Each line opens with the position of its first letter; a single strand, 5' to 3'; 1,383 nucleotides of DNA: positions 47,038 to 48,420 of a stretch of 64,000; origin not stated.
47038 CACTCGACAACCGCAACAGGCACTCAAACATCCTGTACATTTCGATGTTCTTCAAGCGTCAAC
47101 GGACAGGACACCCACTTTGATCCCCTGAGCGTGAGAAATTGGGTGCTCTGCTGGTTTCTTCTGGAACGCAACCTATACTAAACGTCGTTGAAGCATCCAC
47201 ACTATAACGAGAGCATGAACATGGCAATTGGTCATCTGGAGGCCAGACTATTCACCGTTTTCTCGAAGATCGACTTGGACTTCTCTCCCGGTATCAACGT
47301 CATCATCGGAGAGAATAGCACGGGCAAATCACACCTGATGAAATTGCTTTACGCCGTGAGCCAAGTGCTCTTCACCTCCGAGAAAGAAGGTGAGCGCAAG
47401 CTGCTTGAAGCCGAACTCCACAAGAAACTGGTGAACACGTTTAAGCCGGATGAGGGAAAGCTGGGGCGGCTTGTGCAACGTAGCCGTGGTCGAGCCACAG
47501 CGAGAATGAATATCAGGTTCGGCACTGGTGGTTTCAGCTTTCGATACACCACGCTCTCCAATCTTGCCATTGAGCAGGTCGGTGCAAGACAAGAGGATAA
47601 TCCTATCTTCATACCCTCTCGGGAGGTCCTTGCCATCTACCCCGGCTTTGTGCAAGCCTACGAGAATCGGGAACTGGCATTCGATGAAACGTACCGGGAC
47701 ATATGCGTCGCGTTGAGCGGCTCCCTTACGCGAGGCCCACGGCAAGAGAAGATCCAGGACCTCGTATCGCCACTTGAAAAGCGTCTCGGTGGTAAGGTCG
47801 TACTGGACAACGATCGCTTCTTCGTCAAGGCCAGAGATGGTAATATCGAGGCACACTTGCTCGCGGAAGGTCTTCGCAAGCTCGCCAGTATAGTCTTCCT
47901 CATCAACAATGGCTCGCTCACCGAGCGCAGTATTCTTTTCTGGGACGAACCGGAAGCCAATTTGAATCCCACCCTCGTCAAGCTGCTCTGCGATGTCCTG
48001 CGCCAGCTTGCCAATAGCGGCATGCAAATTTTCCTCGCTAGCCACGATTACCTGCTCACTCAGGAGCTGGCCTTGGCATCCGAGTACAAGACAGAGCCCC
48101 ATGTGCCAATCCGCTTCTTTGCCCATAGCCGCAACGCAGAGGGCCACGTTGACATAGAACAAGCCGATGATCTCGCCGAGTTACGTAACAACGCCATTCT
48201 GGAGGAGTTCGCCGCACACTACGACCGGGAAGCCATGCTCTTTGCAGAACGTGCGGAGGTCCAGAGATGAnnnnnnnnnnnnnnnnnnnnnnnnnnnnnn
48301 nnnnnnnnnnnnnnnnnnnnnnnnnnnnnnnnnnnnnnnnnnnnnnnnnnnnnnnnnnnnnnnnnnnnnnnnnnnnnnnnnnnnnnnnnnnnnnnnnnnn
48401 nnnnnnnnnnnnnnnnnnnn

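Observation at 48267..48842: Small partner protein with D-x12-ExK and Cys/His cluster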

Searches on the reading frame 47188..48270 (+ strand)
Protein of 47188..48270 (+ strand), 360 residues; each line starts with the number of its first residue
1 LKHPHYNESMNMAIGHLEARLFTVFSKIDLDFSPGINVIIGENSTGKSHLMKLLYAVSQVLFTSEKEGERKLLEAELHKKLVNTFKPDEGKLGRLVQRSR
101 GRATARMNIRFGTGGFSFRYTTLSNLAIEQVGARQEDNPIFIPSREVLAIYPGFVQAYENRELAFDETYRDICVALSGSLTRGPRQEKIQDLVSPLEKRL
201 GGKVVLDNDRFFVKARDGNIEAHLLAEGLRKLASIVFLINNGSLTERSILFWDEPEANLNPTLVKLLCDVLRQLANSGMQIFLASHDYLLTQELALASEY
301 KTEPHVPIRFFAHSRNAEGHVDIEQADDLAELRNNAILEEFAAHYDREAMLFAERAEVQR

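Call 3: search_protein_families(library=pfam, proteins=[window:47188-48270:+], max_evalue=1)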
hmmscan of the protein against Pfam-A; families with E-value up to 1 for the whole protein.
window:47188-48270:+ (360 aa): 8 families
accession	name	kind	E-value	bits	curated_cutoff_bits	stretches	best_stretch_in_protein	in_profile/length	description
PF13304.12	AAA_21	-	6.6e-17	62.9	27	2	208-290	221-302/304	AAA domain, putative AbiEii toxin, Type IV TA system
PF13175.12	AAA_15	-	5.2e-15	56.4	32.1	2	188-286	267-369/374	AAA ATPase domain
PF02463.25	SMC_N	-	3.9e-09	36.7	40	1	16-288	4-199/220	RecF/RecN/SMC N terminal domain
PF13476.12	AAA_23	-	6.2e-05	24.2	27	1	24-52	9-37/201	AAA domain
PF00005.33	ABC_tran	-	0.0017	19.4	25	1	27-98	3-67/137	ABC transporter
PF13514.12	AAA_27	-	0.0022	18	22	1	12-91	1-80/206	AAA domain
PF11398.14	DUF2813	-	0.0073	16.2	21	0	36-55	24-43/372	Protein of unknown function (DUF2813)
PF13191.12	AAA_16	-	0.1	13.5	32.6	1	32-88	22-85/167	AAA ATPase domain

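Call 4: search_protein_families(library=padloc, proteins=[window:47188-48270:+], max_evalue=1)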
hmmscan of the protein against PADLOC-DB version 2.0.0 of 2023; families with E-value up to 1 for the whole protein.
window:47188-48270:+ (360 aa): 116 families (the best 25 are shown)
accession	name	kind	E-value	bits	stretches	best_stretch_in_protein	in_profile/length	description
PDLC04213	HEC-02A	-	1.1e-98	328.9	1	12-349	1-330/337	-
PDLC04146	HEC-02B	-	2.1e-91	304.5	1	17-347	5-338/344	-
PDLC04214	HEC-02A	-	1.4e-67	226.4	1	15-349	3-333/338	-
PDLC02980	AriA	-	1.8e-18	65.6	2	209-290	222-302/304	-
PDLC02979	AriA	-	3.9e-16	57.8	2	187-287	265-369/373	-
PDLC04135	mad3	-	6.6e-13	46.9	2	16-124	4-111/374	mads_3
PDLC00091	GajA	-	1.7e-12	45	2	12-84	1-70/627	AAA ATPase domain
PDLC02981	AriAB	-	6e-12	43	2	211-318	295-404/694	-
PDLC03878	NsnB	-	9.7e-12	43.3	2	16-69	4-52/345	-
PDLC04033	PD-T4-4_A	-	2.9e-11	41.2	2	186-294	263-373/460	-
PDLC00096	GajA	-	3.4e-11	40.6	2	14-79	3-65/630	AAA ATPase domain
PDLC00071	GajA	-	5.9e-11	39.9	2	14-81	3-66/588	AAA ATPase domain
PDLC00069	GajA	-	7.4e-11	39.2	2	12-57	1-46/687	AAA ATPase domain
PDLC02335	AbiLi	-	1.1e-10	39.1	1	37-290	79-240/326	AbiLi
PDLC04175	HEC-01A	-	2.5e-10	38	2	214-294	238-315/363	-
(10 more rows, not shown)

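Call 5: search_protein_families(library=ncbifam, proteins=[window:47188-48270:+], max_evalue=1)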
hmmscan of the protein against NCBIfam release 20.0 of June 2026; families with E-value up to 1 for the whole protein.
window:47188-48270:+ (360 aa): 78 families (the best 25 are shown)
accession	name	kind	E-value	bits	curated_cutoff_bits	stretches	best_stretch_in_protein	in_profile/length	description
TIGR02673.1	FtsE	equivalog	5.7e-08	32.7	264.85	1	248-293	157-202/214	cell division ATP-binding protein FtsE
TIGR01166.1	cbiO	subfamily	9.6e-08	31.7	211.8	1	246-288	145-187/190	cobalt ABC transporter, ATP-binding protein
NF010068.0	PRK13548.1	equivalog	1.4e-07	30.9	261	2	23-56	19-53/261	heme ABC transporter ATP-binding protein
NF002981.0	PRK03695.1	equivalog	8.2e-07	28.6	281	1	231-290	140-199/253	vitamin B12 ABC transporter ATP-binding protein BtuD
TIGR03608.1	L_ocin_972_ABC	subfamily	3.3e-06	26.7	254.85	1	244-292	150-198/206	putative bacteriocin export ABC transporter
NF041861.1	YtfR_transport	equivalog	5.1e-06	25.2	850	1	248-286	157-195/492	galactofuranose ABC transporter, ATP-binding protein YtfR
NF011967.0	PRK15439.1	equivalog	6.7e-06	24.8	586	1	238-288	150-200/510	autoinducer 2 ABC transporter ATP-binding protein LsrA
NF040873.1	AztA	equivalog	7.8e-06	25.6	220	2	239-289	130-180/191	zinc ABC transporter ATP-binding protein AztA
NF007027.0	PRK09493.1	equivalog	8.6e-06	25.3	379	1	249-294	157-202/240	glutamine ABC transporter ATP-binding protein GlnQ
NF045780.1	TrlF_fam_ATP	equivalog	9.6e-06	24.6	350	1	19-70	297-345/944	TrlF family AAA-like ATPase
NF038234.1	retron_eff_Eco8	equivalog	1.2e-05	24.2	250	1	12-61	1-50/679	retron Eco8 family effector endonuclease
NF041034.1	Rad50_Sulf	equivalog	3.5e-05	21.9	1000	1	12-70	1-56/872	DNA double-strand break repair ATPase Rad50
NF047930.1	ABC_ATP_B6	equivalog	5.2e-05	22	670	2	244-287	152-195/510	putative B6 ABC transporter ATP-binding protein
TIGR03410.1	urea_trans_UrtE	equivalog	6e-05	22.6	285.8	2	245-295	148-199/230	urea ABC transporter ATP-binding subunit UrtE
NF047739.1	antiphage_MADS3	equivalog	7.1e-05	22.1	420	1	14-62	2-49/427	methylation-associated defense system AAA family ATPase MAD3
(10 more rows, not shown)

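Call 16: search_protein_families(library=phrogs, proteins=[window:47188-48270:+], max_evalue=0.1)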
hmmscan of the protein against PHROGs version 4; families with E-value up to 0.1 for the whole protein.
window:47188-48270:+ (360 aa): 15 families
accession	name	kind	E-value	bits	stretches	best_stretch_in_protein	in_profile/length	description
phrog_14430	-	unknown function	1.1e-19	71.9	2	191-345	280-436/444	-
phrog_3940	-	unknown function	7.8e-12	45.8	2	13-60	4-51/537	-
phrog_8323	-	unknown function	3.2e-10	40.2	1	7-57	44-94/623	-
phrog_293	-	moron, auxiliary metabolic gene and host takeover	2.3e-09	36.8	2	245-288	565-608/1058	ABC transporter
phrog_4747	-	unknown function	2.7e-09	37.6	1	216-286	295-374/610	-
phrog_7507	-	unknown function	3.4e-09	37.6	2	14-58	4-48/483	-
phrog_5836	-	unknown function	5.9e-09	35.5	2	202-290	261-349/1071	-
phrog_9802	-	unknown function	6.3e-08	33.1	1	10-72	1-63/438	-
phrog_77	-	DNA, RNA and nucleotide metabolism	8.3e-07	28.9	1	7-54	291-340/967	SbcC-like subunit of palindrome specific endonuclease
phrog_8066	-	unknown function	7.1e-06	26.1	1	244-294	381-432/522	-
phrog_13167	-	unknown function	8.1e-06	26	1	215-293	307-384/477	-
phrog_19212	-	unknown function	0.00065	19.4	0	12-59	1-50/550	-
phrog_21420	-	unknown function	0.0011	18.5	0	246-290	525-570/654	-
phrog_1637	-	unknown function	0.0028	17.1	1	29-54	22-47/661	-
phrog_29295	-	unknown function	0.081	12.3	0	30-56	22-53/599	-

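Call 21: find_homologous_proteins(query=window:47188-48267:+, max_evalue=1e-10)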
Query window:47188-48267:+ (360 aa): 4410 proteins with E <= 1e-10 among 8000 candidates; the best 120 are listed.
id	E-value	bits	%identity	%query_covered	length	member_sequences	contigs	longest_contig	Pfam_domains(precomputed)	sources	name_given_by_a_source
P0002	4.3e-226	768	100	97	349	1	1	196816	PF13175.13,PF02463.26,PF13304.13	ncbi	-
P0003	1.4e-141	490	68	95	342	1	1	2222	PF00005.34,PF13175.13,PF13476.13,PF02463.26,PF13304.13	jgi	-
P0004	5.7e-124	432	58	95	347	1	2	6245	PF13175.13,PF02463.26,PF13304.13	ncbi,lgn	ncbi:MAG: AAA family ATPase [Verrucomicrobiota bacterium]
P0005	2.1e-122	427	60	95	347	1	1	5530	PF13175.13,PF02463.26,PF13304.13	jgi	-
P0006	1.8e-120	420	60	95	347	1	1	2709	PF13175.13,PF02463.26,PF13304.13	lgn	-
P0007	3.5e-111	390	53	97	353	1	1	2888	PF13175.13,PF13476.13,PF02463.26,PF13304.13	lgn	-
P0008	5.2e-110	386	54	95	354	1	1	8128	PF13175.13,PF02463.26,PF13304.13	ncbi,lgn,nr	ncbi:MAG: ATP-binding protein [Phycisphaerales bacterium]|nr:ATP-binding protein [Phycisphaerales ba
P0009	3.2e-109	383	52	97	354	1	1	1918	PF13175.13,PF02463.26,PF13304.13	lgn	-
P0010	8.2e-109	382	55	96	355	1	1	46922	PF13175.13,PF02463.26,PF13304.13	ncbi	-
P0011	1.5e-108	381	52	96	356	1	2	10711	PF13175.13,PF13476.13,PF02463.26,PF13304.13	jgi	-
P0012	5.2e-107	376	53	95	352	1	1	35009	PF13175.13,PF13476.13,PF02463.26,PF13304.13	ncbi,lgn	-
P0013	2.2e-106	374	51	96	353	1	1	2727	PF13175.13,PF13476.13,PF02463.26,PF13304.13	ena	-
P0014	3.7e-106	373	51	96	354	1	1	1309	PF13175.13,PF13476.13,PF02463.26,PF13166.13,PF13304.13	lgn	-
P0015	5.0e-106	373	51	97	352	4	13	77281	PF13175.13,PF13476.13,PF02463.26,PF13304.13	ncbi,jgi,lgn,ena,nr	ncbi:MAG TPA: AAA family ATPase [Phycisphaerae bacterium]|nr:AAA family ATPase [Phycisphaerae bacter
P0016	1.5e-105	371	50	97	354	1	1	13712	PF13514.13,PF13175.13,PF02463.26,PF13304.13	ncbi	-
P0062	1.7e-98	348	49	96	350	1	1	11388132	PF13514.13,PF13175.13,PF02463.26,PF13304.13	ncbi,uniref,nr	ncbi:AAA family ATPase [Chondromyces crocatus]|uniref:ATP-binding protein n=1 Tax=Chondromyces croca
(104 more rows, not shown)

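Call 30: find_encoding_contigs(protein=P0010, flank=8000, max_places=2)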
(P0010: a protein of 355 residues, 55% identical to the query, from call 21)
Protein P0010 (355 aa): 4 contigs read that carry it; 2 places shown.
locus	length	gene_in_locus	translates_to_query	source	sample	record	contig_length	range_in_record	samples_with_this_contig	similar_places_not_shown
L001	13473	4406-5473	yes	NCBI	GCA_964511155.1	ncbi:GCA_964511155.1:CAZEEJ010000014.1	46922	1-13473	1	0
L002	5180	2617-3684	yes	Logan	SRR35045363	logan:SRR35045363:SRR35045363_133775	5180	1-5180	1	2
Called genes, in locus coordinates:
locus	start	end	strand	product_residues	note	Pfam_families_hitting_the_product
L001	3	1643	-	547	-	?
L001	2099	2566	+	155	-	-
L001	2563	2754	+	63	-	-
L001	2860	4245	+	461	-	PF00202:Aminotran_3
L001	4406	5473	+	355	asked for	PF02463:SMC_N (faint), PF13175:AAA_15, PF13304:AAA_21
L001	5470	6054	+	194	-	-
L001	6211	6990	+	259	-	PF00106:adh_short, PF08659:KR (weak), PF13561:adh_short_C2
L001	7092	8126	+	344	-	PF00294:PfkB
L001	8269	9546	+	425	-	-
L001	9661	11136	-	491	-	PF11762:Arabinose_Iso_C (weak)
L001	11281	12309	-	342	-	PF01261:AP_endonuc_2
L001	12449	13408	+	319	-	PF00005:ABC_tran, PF13304:AAA_21 (weak)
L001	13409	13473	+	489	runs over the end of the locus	-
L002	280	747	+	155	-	-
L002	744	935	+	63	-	-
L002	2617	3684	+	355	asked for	PF02463:SMC_N (faint), PF13175:AAA_15, PF13304:AAA_21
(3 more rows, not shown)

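Call 31: find_encoding_contigs(protein=P0062, flank=8000, max_places=2)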
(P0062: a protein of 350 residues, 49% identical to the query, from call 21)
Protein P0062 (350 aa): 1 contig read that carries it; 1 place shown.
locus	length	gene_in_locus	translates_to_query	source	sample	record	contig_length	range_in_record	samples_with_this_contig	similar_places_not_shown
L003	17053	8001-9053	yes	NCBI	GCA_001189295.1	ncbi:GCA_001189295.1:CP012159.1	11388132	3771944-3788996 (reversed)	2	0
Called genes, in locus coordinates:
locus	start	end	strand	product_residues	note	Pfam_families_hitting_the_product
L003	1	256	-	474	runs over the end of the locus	PF12390:Se-cys_synth_N (faint), PF03841:SelA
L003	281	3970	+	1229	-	PF00082:Peptidase_S8, PF13517:FG-GAP_3 (weak), PF01839:FG-GAP (weak)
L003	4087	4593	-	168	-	-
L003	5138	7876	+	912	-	PF00092:VWA, PF13519:VWA_2, PF13768:VWA_3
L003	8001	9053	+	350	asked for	PF02463:SMC_N, PF13175:AAA_15 (weak), PF13514:AAA_27 (weak), PF13304:AAA_21, PF13175:AAA_15 (weak)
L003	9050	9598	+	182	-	-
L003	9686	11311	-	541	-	PF00501:AMP-binding, PF13193:AMP-binding_C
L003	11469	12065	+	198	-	-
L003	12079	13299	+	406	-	-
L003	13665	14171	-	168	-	-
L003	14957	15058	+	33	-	-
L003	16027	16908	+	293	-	-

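Call 32: find_encoding_contigs(protein=P0015, flank=8000, max_places=3)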
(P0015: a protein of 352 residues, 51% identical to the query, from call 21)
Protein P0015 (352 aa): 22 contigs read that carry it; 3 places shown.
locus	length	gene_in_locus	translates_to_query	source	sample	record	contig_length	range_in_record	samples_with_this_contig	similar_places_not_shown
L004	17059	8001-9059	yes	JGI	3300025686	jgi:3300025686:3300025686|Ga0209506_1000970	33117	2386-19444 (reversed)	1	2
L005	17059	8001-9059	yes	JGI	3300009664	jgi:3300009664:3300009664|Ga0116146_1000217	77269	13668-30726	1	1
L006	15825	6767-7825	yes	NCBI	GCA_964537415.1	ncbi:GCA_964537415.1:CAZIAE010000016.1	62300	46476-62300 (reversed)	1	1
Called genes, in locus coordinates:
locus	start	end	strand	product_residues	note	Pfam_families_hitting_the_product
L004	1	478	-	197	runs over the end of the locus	PF02412:TSP_3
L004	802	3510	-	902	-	PF00521:DNA_topoisoIV, PF03989:DNA_gyraseA_C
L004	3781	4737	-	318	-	-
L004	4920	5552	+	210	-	PF01850:PIN (weak)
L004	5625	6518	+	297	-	PF01875:Memo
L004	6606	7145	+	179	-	PF04143:Sulf_transp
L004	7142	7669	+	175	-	PF20398:DUF6691 (weak), PF04143:Sulf_transp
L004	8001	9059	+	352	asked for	PF02463:SMC_N (faint), PF13175:AAA_15, PF13476:AAA_23 (weak), PF13304:AAA_21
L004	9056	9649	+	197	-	-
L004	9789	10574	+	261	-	PF10418:DHODB_Fe-S_bind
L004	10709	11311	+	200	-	PF02254:TrkA_N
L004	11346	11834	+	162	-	PF00011:HSP20, PF17886:ArsA_HSP20 (weak)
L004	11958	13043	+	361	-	-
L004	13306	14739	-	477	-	PF02881:SRP54_N, PF00448:SRP54, PF02978:SRP_SPB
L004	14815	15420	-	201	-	PF24441:DUF7560 (weak)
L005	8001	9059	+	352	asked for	PF02463:SMC_N (faint), PF13175:AAA_15, PF13476:AAA_23 (weak), PF13304:AAA_21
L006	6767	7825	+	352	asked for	PF02463:SMC_N (faint), PF13175:AAA_15, PF13476:AAA_23 (weak), PF13304:AAA_21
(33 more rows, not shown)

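Call 67: search_dna_similar(query=window:47221-48267:+, collection=plasmids, mode=protein, max_evalue=1e-20, max_rows=15)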
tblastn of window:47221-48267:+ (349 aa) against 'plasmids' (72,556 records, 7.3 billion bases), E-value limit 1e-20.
Records with a match: 10; places in all: 10; records where one place covers at least 80% of the query: 10.
Best place of each record, by identity: <60% 10.
By first word of the organism name: Pseudanabaena 2; Clostridium 2; Methylomonas 1; Sulfuricystis 1; Paracoccus 1; Polaromonas 1; Sphingobium 1; Comamonas 1.
By predicted mobility (MOB-suite, as given by PLSDB): non-mobilizable 6; conjugative 3; mobilizable 1.
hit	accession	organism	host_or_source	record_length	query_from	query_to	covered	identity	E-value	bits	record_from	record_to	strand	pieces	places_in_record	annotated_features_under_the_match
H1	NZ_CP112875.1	Pseudanabaena galeata CCNP1313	-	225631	6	339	96%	39.1%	1e-65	231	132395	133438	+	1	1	ATP-binding protein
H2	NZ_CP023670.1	Methylomonas koyamae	-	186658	3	337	96%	37.7%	7e-49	183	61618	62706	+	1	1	ATP-binding protein | brxC: BREX system P-loop protein BrxC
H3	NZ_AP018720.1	Sulfuricystis multivorans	-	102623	11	336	93%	37.1%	7e-58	209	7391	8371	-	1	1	ATP-binding protein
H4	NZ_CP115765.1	Paracoccus sp. SCSIO 75233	cell culture,sediment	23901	11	329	91%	36.4%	3e-60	216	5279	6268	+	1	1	AAA family ATPase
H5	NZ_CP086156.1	Clostridium tagluense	single colony,Lamb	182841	1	328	94%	33.2%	7e-51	189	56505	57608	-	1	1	AAA family ATPase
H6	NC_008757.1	Polaromonas naphthalenivorans CJ2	-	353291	25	340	91%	33.9%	3e-34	140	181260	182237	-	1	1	ATP-binding protein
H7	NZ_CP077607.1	Clostridium tagluense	single colony,lamb meat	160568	1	328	94%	32.0%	5e-50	186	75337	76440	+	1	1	ATP-binding protein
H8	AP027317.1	Sphingobium sp. TomMM15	-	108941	1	337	97%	30.2%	8e-39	154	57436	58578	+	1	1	hypothetical protein (x2)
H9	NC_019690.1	Pseudanabaena sp. PCC 7367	-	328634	6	340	96%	29.9%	5e-39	154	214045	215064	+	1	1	AAA family ATPase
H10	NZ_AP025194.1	Comamonas thiooxydans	-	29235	3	340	97%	28.7%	8e-29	124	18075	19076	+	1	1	ATP-binding protein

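Call 68: get_annotated_region(hit=H2, flank=9000)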
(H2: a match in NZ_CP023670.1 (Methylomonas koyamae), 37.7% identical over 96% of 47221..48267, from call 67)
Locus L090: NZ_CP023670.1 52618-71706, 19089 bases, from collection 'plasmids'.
description: Methylomonas koyamae strain LM6 plasmid pLM6, complete sequence
organism: Methylomonas koyamae (NCBI taxid 702114)
taxonomy: Bacteria; Pseudomonadota; Gammaproteobacteria; Methylococcales; Methylococcaceae; Methylomonas; Methylomonas koyamae
host: -; source: -; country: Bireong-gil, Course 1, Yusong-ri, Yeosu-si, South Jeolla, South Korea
typing (MOB-suite, as given by PLSDB): mobilizable; relaxase MOBH
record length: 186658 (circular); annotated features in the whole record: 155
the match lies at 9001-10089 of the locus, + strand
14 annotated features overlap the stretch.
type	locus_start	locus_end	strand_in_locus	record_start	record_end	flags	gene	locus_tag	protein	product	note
CDS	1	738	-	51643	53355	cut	-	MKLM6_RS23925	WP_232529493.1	hypothetical protein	-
CDS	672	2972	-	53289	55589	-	-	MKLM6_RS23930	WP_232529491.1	DUF6531 domain-containing protein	-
CDS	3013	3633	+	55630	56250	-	-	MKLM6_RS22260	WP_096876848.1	recombinase family protein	GO:0006310 - DNA recombination [Evidence IEA]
CDS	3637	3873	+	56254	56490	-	-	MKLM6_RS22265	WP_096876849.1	WGR domain-containing protein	-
CDS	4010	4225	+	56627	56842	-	-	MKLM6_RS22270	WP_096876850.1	helix-turn-helix domain-containing protein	-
CDS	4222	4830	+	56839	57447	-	-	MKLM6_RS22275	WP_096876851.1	DUF1819 family protein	-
CDS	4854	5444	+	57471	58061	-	-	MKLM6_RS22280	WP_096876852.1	DUF1788 domain-containing protein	-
CDS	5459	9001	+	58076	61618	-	brxC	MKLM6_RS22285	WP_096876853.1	BREX system P-loop protein BrxC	-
CDS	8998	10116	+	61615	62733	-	-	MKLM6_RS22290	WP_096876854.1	ATP-binding protein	-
CDS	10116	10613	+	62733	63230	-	-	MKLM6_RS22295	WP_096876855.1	hypothetical protein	-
CDS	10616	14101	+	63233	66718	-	pglX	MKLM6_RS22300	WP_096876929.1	BREX-1 system adenine-specific DNA-methyltransferase PglX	GO:0006306 - DNA methylation [Evidence IEA]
CDS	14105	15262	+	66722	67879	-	-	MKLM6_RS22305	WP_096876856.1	PDDEXK nuclease domain-containing protein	-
CDS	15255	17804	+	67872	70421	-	pglZ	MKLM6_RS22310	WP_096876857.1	BREX-1 system phosphatase PglZ type A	-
CDS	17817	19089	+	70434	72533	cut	brxL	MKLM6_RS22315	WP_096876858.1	BREX system Lon protease-like protein BrxL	GO:0030163 - protein catabolic process [Evidence IEA]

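Call 69: get_annotated_region(hit=H1, flank=5000)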
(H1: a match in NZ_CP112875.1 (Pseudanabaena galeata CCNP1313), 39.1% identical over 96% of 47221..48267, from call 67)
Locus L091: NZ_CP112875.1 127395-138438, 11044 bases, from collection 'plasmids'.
description: Pseudanabaena galeata CCNP1313 plasmid pPg_01, complete sequence
organism: Pseudanabaena galeata CCNP1313 (NCBI taxid 2602720)
taxonomy: Bacteria; Cyanobacteriota; Cyanophyceae; Pseudanabaenales; Pseudanabaenaceae; Pseudanabaena; Pseudanabaena galeata; Pseudanabaena galeata CCNP1313
host: -; source: -; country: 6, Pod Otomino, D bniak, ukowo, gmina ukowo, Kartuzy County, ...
typing (MOB-suite, as given by PLSDB): non-mobilizable
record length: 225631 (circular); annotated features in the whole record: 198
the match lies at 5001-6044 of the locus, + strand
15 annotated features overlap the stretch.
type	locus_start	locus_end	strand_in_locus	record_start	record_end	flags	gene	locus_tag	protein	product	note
CDS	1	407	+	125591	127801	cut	-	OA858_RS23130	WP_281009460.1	hypothetical protein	-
CDS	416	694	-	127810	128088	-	-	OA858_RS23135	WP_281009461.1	type II toxin-antitoxin system RelE/ParE family toxin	-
CDS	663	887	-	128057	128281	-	-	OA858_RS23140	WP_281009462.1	hypothetical protein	-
CDS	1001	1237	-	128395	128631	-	-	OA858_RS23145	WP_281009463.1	hypothetical protein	-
CDS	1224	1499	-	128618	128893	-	-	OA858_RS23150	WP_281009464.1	hypothetical protein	-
CDS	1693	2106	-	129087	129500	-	-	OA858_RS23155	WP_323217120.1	PIN domain-containing protein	-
CDS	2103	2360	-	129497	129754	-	-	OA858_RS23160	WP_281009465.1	hypothetical protein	-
CDS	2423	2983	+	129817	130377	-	grpE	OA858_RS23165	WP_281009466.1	nucleotide exchange factor GrpE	GO:0006457 - protein folding [Evidence IEA]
CDS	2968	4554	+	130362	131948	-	-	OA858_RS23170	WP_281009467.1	Hsp70 family protein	-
CDS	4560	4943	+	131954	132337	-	-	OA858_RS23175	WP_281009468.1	DUF1257 domain-containing protein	-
CDS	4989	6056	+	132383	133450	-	-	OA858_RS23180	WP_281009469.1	ATP-binding protein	-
CDS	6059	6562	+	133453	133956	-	-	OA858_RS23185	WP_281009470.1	hypothetical protein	-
CDS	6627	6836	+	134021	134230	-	-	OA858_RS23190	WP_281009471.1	DUF2997 domain-containing protein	-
CDS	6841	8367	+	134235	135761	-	-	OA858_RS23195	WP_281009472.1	AAA family ATPase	-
CDS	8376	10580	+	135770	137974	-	-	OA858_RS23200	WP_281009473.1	hypothetical protein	-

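Call 72: find_encoding_contigs(protein=P0003, flank=3000, max_places=1)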
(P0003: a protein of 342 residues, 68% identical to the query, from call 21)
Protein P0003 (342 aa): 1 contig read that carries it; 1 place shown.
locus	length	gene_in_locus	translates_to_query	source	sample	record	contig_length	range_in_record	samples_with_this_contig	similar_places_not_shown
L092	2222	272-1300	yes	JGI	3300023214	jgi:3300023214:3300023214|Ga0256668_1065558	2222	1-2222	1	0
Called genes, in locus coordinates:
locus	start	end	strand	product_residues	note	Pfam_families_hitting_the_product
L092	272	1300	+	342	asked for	PF02463:SMC_N (weak), PF13476:AAA_23 (weak), PF00005:ABC_tran (faint), PF13175:AAA_15 (weak), PF13304:AAA_21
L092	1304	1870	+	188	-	-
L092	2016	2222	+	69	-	?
